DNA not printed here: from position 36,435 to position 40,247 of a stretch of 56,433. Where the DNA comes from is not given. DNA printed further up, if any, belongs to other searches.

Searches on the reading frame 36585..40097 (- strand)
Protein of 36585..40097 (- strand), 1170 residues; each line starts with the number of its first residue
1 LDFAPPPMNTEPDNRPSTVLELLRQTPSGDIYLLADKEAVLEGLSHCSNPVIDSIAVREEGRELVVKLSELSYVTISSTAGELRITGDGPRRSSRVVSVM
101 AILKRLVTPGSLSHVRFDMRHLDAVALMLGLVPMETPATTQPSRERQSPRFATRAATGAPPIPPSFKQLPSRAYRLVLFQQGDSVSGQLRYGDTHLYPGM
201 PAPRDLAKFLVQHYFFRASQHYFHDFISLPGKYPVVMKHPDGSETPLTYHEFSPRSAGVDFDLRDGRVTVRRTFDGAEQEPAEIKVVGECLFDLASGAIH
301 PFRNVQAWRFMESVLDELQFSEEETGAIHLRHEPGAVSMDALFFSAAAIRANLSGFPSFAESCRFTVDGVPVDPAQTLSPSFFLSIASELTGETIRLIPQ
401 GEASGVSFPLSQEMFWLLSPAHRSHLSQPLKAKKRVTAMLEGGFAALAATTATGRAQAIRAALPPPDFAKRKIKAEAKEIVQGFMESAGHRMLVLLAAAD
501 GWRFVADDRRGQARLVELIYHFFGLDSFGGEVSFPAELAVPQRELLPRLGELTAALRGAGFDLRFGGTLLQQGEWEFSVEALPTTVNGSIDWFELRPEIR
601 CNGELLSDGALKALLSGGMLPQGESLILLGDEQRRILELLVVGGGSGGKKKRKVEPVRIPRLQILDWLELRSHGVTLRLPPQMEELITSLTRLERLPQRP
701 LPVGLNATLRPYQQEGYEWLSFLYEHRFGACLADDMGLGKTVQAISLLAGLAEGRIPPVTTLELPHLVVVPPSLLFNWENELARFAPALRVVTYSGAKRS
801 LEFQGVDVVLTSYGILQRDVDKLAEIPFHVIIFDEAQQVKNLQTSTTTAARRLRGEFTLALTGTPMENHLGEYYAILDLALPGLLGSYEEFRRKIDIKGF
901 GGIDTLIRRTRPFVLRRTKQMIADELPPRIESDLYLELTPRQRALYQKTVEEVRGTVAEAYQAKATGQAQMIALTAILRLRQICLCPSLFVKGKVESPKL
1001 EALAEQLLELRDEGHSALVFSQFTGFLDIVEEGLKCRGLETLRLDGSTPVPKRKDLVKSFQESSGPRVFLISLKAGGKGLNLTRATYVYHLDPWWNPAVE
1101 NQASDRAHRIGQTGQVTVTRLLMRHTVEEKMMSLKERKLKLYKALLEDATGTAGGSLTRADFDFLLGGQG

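Call 61: search_protein_families(library=pfam, proteins=[window:36585-40097:-], max_evalue=0.00001)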
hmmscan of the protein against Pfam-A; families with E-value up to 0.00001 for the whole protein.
window:36585-40097:- (1170 aa): 3 families
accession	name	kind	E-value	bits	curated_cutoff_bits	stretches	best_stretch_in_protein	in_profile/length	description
PF00176.29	SNF2-rel_dom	-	2e-57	195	24.9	1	712-988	1-289/290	SNF2-related domain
PF00271.37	Helicase_C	-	1.6e-20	73.9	23.5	1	999-1111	2-110/110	Helicase conserved C-terminal domain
PF04851.21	ResIII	-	3.1e-07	30.9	22.5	1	708-865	3-162/164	Type III restriction enzyme, res subunit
